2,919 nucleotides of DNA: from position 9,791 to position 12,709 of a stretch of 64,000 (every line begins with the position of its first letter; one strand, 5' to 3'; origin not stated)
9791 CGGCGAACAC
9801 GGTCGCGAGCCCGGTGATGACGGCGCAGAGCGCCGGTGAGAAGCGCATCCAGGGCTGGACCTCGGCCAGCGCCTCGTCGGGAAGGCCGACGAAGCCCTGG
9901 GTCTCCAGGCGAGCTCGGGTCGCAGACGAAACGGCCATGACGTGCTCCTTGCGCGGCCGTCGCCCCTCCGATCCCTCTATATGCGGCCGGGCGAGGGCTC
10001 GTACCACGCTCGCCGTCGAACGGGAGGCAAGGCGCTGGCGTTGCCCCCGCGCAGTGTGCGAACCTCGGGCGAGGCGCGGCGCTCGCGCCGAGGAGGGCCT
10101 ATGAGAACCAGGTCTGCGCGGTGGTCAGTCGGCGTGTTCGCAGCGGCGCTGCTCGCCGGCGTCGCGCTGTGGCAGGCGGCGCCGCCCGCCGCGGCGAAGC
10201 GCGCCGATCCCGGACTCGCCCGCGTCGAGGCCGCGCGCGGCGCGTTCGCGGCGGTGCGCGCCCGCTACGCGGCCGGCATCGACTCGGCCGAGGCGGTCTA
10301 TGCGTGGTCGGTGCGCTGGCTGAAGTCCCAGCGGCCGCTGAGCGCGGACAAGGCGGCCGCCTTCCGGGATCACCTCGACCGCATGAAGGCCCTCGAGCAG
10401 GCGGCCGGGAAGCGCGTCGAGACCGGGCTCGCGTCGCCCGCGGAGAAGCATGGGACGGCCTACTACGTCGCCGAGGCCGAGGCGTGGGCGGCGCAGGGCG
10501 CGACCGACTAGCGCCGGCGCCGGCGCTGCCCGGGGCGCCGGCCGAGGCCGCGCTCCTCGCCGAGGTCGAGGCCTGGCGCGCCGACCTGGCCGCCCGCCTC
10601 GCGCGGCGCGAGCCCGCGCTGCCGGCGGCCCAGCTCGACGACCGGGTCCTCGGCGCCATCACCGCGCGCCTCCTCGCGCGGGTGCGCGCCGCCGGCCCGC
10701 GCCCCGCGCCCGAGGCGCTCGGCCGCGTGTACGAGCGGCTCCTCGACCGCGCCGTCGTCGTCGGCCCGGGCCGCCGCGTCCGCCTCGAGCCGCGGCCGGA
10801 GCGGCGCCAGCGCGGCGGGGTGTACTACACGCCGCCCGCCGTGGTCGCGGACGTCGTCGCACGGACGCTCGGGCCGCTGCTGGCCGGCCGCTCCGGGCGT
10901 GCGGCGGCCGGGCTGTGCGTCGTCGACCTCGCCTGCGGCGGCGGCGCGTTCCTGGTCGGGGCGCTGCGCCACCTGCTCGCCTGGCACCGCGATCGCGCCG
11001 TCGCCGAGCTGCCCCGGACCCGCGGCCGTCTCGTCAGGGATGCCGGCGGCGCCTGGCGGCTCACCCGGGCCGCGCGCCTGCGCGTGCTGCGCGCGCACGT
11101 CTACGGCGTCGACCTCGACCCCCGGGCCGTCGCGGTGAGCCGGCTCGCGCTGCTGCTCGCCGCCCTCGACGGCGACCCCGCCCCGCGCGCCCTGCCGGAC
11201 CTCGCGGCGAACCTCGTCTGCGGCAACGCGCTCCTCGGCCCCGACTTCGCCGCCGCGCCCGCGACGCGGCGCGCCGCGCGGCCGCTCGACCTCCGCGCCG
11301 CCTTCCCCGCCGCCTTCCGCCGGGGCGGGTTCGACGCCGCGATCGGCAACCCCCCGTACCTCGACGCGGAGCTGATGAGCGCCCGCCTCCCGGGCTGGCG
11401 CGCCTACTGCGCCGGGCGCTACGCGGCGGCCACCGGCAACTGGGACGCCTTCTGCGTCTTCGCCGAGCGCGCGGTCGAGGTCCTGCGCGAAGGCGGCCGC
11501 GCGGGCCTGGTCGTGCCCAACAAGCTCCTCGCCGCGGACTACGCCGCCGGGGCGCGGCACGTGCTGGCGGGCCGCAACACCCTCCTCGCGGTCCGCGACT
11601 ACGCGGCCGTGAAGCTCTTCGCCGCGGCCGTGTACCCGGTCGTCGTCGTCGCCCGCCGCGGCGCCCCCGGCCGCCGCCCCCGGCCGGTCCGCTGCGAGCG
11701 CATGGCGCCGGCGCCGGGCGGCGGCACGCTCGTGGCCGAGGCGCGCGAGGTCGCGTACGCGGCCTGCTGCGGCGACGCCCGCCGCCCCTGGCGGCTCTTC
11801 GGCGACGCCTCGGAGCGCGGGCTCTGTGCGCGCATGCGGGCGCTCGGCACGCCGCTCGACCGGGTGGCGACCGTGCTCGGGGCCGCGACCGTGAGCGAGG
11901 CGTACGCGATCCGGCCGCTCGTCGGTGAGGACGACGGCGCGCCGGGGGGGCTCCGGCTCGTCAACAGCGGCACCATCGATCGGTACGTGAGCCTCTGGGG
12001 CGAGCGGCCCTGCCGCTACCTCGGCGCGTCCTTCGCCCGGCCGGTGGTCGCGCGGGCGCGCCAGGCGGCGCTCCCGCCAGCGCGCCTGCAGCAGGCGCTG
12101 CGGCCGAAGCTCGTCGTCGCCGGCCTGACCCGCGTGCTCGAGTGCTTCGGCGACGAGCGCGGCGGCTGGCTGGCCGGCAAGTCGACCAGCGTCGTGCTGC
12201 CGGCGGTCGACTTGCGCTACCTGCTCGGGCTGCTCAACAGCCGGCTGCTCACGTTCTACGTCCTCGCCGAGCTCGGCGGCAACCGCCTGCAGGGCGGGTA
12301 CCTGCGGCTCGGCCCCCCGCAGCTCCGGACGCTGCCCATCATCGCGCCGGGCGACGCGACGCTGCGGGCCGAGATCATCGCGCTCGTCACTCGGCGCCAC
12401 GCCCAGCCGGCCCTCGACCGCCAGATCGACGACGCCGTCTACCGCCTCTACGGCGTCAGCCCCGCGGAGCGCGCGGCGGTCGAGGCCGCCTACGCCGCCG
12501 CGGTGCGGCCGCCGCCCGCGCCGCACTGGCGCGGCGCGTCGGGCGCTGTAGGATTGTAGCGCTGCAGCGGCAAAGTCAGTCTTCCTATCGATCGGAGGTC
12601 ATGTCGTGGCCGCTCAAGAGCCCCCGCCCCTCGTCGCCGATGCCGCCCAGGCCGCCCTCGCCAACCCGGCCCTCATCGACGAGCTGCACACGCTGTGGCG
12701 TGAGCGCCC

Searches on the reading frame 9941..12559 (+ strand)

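Call 11: search_protein_families(library=pfam, proteins=[window:9941-12559:+], max_evalue=0.001)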
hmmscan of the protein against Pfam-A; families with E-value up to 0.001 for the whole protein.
window:9941-12559:+ (872 aa): 3 families
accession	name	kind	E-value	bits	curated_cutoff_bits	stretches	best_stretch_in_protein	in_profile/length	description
PF07669.17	Eco57I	-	1e-23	84.7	25.3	1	386-560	2-171/171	Eco57I restriction-modification methylase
PF02384.22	N6_Mtase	-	3e-07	30.5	20.4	1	288-535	21-193/311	N-6 DNA Methylase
PF20473.4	MmeI_Mtase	-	0.00084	19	27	0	325-481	21-153/259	MmeI, DNA-methyltransferase domain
